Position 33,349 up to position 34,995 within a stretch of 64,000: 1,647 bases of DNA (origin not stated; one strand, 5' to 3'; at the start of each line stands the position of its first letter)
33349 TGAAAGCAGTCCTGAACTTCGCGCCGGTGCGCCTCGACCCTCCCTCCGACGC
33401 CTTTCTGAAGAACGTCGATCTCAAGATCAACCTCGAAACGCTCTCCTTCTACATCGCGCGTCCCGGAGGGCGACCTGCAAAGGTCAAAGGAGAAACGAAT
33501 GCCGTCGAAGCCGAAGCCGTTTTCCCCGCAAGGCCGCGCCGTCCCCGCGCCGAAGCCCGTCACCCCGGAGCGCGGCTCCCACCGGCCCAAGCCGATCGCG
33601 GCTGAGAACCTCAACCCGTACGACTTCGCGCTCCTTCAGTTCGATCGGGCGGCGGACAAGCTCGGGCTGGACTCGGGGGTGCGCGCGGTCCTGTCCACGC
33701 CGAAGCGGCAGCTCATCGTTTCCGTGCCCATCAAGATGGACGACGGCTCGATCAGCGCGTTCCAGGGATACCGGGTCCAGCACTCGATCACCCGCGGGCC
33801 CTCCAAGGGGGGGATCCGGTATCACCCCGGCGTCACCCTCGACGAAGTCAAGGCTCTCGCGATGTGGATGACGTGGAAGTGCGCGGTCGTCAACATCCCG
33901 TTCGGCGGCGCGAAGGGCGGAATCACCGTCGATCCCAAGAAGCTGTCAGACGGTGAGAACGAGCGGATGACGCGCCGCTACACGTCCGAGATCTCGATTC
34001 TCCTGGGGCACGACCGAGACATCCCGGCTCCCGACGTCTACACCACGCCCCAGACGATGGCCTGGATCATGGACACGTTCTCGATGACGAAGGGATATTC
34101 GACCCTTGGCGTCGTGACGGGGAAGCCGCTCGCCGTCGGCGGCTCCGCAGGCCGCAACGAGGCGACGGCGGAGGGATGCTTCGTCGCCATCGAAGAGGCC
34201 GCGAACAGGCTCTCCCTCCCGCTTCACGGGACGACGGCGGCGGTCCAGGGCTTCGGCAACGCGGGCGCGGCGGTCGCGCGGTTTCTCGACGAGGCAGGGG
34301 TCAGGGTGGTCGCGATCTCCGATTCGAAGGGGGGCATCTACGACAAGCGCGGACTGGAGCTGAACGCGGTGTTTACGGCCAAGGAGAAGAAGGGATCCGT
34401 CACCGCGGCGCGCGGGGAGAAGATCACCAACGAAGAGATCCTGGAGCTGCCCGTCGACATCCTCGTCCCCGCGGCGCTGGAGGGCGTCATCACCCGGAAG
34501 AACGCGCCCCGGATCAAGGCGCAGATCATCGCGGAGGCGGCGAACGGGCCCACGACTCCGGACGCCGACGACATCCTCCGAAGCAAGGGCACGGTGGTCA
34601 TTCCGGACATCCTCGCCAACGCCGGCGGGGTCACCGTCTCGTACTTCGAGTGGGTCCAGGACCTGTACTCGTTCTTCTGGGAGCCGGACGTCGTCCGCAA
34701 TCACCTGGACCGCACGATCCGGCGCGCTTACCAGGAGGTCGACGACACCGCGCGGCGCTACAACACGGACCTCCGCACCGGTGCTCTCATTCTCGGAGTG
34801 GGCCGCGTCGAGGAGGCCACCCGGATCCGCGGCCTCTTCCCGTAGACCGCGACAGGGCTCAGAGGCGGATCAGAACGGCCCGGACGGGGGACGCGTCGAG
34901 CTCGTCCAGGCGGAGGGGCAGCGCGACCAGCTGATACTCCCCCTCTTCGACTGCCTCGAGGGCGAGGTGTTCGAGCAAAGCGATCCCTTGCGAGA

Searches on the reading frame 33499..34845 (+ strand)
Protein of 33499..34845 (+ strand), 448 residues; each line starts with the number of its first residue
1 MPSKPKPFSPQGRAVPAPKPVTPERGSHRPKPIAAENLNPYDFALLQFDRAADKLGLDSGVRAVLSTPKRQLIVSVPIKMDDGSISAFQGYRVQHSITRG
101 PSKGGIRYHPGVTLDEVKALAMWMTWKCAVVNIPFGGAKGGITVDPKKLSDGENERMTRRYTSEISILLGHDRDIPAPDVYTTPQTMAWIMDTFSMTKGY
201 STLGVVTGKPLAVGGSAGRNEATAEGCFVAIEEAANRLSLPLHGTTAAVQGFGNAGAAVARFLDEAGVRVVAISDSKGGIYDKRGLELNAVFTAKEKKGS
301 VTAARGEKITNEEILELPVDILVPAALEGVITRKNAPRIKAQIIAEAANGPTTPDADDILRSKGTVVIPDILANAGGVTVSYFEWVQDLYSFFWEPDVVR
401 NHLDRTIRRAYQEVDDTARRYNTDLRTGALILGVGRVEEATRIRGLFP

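Call 82: search_protein_families(library=pfam, proteins=[window:33499-34845:+], max_evalue=0.00001)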
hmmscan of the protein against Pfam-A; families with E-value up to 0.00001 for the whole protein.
window:33499-34845:+ (448 aa): 2 families
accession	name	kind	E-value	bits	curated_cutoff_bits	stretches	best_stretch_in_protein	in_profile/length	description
PF00208.27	ELFV_dehydrog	-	2.6e-76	256.9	23.4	1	214-445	1-241/241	Glutamate/Leucine/Phenylalanine/Valine dehydrogenase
PF02812.23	ELFV_dehydrog_N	-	5.9e-57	191.4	25.3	1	68-195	1-128/129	Glu/Leu/Phe/Val dehydrogenase, dimerisation domain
